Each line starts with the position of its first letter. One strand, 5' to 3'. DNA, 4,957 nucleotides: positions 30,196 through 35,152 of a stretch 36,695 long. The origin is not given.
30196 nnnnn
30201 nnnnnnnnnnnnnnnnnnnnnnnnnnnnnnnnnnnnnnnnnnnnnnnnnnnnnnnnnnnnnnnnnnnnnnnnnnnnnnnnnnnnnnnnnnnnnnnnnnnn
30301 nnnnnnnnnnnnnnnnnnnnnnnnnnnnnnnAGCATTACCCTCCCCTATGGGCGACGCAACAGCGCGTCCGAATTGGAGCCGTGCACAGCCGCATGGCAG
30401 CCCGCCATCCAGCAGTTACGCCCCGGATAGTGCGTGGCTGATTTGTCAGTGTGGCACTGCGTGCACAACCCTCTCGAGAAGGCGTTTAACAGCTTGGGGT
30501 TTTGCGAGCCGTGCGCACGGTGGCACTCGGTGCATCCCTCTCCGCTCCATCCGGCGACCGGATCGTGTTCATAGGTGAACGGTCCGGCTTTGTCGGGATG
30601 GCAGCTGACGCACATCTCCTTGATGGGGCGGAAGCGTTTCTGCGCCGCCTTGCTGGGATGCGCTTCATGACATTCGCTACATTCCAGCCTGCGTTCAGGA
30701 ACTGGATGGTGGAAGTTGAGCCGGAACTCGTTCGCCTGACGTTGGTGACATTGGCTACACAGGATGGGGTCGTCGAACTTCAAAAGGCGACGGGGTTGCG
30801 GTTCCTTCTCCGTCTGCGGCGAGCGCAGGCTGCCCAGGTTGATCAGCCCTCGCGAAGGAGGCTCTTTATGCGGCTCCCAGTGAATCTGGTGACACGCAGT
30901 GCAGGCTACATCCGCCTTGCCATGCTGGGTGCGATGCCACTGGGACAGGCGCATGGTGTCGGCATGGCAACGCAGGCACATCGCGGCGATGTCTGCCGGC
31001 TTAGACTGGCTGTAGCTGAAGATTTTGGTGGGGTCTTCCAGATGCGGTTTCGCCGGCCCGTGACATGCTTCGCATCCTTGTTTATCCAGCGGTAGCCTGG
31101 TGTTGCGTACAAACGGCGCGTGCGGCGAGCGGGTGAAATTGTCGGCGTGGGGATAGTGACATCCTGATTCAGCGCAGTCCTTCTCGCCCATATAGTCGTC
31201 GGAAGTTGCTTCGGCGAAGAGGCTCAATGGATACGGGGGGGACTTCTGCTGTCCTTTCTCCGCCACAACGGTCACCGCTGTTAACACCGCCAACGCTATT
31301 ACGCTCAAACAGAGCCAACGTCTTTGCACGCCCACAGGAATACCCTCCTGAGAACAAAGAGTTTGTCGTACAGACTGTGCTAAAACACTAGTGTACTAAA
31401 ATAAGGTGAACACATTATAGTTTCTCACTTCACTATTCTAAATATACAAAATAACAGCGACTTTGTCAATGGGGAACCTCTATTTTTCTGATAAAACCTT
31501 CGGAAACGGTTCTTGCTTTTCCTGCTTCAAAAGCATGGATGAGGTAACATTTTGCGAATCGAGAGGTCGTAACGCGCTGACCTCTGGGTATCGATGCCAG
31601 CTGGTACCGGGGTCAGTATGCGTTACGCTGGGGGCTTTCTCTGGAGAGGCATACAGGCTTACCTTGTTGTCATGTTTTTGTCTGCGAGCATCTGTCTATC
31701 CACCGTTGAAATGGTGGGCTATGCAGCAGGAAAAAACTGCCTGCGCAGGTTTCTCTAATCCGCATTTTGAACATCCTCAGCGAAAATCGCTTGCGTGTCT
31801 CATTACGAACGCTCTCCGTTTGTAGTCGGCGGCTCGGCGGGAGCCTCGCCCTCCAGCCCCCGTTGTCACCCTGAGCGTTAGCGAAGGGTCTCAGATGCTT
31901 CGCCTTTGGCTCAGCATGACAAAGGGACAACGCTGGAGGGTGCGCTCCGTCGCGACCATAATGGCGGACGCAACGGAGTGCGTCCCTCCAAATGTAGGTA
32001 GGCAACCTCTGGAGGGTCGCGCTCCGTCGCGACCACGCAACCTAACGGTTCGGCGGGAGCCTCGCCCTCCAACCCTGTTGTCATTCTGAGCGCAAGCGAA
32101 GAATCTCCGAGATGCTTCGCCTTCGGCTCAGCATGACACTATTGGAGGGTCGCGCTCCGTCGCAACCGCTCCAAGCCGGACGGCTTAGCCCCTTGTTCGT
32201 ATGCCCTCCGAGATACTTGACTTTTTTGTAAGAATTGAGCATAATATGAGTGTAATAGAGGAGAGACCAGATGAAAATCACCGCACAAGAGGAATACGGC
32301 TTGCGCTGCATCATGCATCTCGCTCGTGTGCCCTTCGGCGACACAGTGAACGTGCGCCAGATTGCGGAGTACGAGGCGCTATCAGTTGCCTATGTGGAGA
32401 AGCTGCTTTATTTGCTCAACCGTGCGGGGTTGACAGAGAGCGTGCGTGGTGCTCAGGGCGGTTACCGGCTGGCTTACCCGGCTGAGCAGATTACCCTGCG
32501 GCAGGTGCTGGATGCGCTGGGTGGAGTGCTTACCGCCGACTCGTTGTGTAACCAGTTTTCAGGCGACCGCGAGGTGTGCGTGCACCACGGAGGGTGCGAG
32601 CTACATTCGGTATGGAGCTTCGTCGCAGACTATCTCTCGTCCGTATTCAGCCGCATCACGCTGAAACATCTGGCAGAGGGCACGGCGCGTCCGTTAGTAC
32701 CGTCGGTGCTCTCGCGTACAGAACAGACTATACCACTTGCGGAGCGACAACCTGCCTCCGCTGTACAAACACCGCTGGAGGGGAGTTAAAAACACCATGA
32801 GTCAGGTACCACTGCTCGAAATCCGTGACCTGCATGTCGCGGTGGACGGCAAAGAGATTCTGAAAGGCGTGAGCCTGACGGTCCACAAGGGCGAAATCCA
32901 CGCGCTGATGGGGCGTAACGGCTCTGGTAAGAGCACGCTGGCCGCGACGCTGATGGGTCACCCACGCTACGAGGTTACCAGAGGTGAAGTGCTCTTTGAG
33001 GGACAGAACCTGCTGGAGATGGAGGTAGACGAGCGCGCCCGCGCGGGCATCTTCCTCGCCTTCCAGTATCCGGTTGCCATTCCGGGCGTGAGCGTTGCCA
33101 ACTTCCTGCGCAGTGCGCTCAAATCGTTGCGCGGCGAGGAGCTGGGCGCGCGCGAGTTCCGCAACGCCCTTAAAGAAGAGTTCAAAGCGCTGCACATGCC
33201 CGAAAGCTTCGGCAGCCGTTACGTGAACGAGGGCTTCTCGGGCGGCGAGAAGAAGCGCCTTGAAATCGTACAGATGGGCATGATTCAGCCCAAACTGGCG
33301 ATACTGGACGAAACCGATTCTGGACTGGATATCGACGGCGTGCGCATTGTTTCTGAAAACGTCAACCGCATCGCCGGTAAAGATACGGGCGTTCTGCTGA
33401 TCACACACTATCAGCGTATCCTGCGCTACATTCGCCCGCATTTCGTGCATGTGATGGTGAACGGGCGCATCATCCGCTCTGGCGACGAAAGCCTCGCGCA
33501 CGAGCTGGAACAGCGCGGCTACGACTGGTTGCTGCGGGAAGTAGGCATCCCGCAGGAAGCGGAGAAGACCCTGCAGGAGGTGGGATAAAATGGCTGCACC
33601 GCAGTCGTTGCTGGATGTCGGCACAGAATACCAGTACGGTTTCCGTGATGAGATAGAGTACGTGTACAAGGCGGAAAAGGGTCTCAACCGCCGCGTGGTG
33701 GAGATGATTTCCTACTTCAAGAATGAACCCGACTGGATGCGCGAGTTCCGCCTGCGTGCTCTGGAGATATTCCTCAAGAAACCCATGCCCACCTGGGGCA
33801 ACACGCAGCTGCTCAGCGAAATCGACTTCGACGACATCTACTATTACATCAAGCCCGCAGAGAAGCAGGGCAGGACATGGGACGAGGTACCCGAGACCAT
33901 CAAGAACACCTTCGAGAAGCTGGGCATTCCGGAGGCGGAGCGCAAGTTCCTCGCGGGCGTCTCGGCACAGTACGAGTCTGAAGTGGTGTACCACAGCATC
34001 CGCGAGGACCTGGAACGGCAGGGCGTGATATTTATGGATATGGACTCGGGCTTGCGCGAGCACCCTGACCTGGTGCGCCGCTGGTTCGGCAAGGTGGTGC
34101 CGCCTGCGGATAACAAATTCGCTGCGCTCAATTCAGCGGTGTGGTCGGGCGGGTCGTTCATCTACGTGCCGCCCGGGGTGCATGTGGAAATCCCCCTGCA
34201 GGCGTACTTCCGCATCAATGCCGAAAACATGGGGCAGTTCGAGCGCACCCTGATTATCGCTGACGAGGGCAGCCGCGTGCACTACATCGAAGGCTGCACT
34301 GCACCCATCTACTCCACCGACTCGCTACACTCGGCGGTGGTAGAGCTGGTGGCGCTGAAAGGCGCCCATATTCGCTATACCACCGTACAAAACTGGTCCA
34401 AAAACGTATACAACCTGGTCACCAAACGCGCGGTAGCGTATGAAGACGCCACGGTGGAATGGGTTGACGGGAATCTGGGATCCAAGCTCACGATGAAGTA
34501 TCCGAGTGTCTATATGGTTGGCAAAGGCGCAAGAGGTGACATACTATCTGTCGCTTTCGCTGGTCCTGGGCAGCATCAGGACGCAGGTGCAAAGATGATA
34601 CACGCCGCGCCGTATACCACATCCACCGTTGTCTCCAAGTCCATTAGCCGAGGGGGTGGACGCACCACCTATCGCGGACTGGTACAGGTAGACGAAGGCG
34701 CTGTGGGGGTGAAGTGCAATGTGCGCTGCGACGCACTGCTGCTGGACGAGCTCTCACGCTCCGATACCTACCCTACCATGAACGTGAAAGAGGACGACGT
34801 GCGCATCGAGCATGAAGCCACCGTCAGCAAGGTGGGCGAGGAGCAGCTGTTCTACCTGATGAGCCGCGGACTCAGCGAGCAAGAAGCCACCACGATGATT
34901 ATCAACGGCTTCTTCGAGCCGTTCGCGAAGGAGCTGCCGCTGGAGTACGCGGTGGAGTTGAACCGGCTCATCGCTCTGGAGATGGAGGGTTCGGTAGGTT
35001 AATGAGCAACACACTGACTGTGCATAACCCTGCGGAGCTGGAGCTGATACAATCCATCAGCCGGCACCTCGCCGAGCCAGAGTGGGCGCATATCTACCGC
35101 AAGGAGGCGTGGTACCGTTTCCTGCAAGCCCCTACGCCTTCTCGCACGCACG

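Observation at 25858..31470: Four-gene porin-cytochrome operon: candidate extracellular electron-transfer conduit of an uncharacterised type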

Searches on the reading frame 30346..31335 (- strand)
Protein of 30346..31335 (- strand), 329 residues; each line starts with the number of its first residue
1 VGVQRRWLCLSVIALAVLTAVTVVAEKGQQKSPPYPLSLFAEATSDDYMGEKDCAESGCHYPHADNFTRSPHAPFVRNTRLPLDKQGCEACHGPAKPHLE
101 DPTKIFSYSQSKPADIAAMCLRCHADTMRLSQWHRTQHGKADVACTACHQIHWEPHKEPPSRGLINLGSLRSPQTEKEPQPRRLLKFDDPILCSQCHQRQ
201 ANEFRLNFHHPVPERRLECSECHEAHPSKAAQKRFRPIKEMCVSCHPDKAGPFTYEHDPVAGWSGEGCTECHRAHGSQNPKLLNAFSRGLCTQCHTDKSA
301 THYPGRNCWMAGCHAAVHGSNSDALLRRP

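Call 5: search_protein_families(library=pfam, proteins=[window:30346-31335:-], max_evalue=1)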
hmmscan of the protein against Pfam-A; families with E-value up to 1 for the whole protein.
window:30346-31335:- (329 aa): 5 families
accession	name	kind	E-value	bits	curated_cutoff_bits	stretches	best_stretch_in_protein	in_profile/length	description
PF09699.15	Paired_CXXCH_1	-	8.5e-27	93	20.6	4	257-299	1-40/41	Doubled CXXCH motif (Paired_CXXCH_1)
PF22678.1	Cytochrom_c_NrfB-like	-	9.3e-11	42.5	27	3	88-154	1-70/89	Cytochrome c-type protein NrfB-like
PF14522.11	Cytochrome_C7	-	1.2e-07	31.8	24.8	5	84-150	12-67/67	Cytochrome c7 and related cytochrome c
PF14537.11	Cytochrom_c3_2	-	2e-05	25.4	25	3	215-296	5-79/79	Cytochrome c3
PF13435.11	Cytochrome_C554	-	2.9e-05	25.4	20.8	2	193-272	2-83/84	Cytochrome c554 and c-prime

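Call 6: search_protein_families(library=ncbifam, proteins=[window:30346-31335:-], max_evalue=1)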
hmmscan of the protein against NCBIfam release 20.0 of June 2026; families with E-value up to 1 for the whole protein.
window:30346-31335:- (329 aa): 11 families
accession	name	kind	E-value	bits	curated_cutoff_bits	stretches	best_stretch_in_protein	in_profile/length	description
NF041028.1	decahem_GSU2203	exception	4.1e-54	183.9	325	1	40-296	25-253/317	GSU2203 family decaheme c-type cytochrome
TIGR03508.1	decahem_SO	subfamily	3.3e-52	177.5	192.2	2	183-323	110-257/258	DmsE family decaheme c-type cytochrome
TIGR01905.1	paired_CXXCH_1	subfamily_domain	7.5e-22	77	25.2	4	257-298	1-39/41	doubled CXXCH domain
NF008659.0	PRK11659.1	equivalog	1.6e-11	44.2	184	2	11-154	11-147/188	cytochrome c nitrite reductase pentaheme subunit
NF041198.1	UshA_like_PCGU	equivalog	4.6e-06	25.5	275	1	84-126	471-510/519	UshA-like (seleno)protein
TIGR03146.1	cyt_nit_nrfB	equivalog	1.6e-05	25.2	166.6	1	192-249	86-144/145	cytochrome c nitrite reductase pentaheme subunit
NF049875.1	NetB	exception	1.9e-05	24.5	380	3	118-159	139-178/211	Nrf-like electron transfer protein NetB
TIGR03507.1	decahem_SO1788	subfamily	0.00053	18.6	209.3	2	78-153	236-306/672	OmcA/MtrC family decaheme c-type cytochrome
NF043010.1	Cyt554_Nsmonas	equivalog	0.001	18.5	400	2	192-274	33-117/238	cytochrome c-550 CycA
NF045722.1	c3_cytochr_TmcA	equivalog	0.023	14.6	114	2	264-300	79-115/125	acidic tetraheme cytochrome c3 TmcA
NF047727.1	4hemeCytCCctA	equivalog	0.18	11.9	180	1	193-249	60-107/109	tetraheme c-type cytochrome CctA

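Call 7: search_solved_structures(query=window:30346-31335:-, max_evalue=0.01, show_alignments=1)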
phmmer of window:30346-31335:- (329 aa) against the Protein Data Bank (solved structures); distinct sequences matched with E-value up to 0.01: 5.
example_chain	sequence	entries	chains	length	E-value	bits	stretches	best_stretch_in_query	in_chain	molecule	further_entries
6r2q_A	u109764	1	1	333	6.8e-27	97.9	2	187-305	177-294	Cystathionine beta-synthase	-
2ozy_A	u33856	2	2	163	0.00016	24.3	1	51-154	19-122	Cytochrome c-type protein nrfB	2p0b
1ehj_A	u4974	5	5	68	0.00022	23.9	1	205-253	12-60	CYTOCHROME C7 | CYTOCHROME C551.5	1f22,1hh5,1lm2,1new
1kwj_A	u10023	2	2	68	0.00026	23.7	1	205-253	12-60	cytochrome c7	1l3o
6qvm_A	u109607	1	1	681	0.00052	22.7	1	55-252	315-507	Multiheme cytochrome cf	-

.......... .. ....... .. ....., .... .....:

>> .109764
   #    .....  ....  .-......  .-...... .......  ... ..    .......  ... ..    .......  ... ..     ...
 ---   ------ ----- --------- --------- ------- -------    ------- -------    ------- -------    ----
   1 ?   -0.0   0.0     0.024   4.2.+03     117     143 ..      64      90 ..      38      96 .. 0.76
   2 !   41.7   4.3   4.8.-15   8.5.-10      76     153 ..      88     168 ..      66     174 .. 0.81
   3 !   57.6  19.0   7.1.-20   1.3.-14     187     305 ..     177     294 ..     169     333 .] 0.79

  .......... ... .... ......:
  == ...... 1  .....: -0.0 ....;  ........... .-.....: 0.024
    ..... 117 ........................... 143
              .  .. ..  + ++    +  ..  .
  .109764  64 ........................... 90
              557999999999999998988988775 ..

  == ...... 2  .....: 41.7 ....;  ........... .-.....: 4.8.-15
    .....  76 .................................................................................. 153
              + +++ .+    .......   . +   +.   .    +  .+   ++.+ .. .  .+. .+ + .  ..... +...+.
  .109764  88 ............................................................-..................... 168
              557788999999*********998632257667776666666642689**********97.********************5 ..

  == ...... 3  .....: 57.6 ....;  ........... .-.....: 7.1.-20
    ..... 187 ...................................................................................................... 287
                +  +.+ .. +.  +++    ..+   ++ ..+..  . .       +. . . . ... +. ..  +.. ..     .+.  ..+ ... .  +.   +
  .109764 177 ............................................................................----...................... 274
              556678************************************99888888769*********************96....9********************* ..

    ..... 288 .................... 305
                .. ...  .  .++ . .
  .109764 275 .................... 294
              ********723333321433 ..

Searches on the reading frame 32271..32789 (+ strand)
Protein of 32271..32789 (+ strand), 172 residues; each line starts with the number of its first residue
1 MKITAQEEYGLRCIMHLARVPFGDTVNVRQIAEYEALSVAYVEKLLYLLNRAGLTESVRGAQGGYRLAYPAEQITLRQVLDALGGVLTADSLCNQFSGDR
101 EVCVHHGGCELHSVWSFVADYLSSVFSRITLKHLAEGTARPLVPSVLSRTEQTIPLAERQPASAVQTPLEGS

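Call 46: search_protein_families(library=pfam, proteins=[window:32271-32789:+], max_evalue=0.00001)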
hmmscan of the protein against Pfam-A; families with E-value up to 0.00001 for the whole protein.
window:32271-32789:+ (172 aa): 1 family
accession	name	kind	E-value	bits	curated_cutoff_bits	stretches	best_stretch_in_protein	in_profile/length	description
PF02082.26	Rrf2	-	1.1e-29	103.7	30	1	4-136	2-131/132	Iron-dependent Transcriptional regulator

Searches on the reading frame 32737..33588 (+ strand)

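Call 46: search_protein_families(library=pfam, proteins=[window:32737-33588:+], max_evalue=0.00001)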
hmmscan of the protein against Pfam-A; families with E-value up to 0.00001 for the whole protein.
window:32737-33588:+ (283 aa): 1 family
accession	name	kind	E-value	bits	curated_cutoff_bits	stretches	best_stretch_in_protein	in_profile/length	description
PF00005.33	ABC_tran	-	1.7e-24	87.4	25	1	42-193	1-135/137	ABC transporter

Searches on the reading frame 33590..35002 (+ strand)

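Call 46: search_protein_families(library=pfam, proteins=[window:33590-35002:+], max_evalue=0.00001)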
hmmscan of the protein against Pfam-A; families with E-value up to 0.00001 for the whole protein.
window:33590-35002:+ (470 aa): 2 families
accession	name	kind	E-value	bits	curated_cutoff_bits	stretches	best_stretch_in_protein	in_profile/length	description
PF01458.23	SUFBD_core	-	7.7e-89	297.6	27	1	207-441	1-232/232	SUF system FeS cluster assembly, SufBD core domain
PF19295.5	SufBD_N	-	5.4e-09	36.4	23.5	1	143-204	110-171/172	SufBD protein N-terminal region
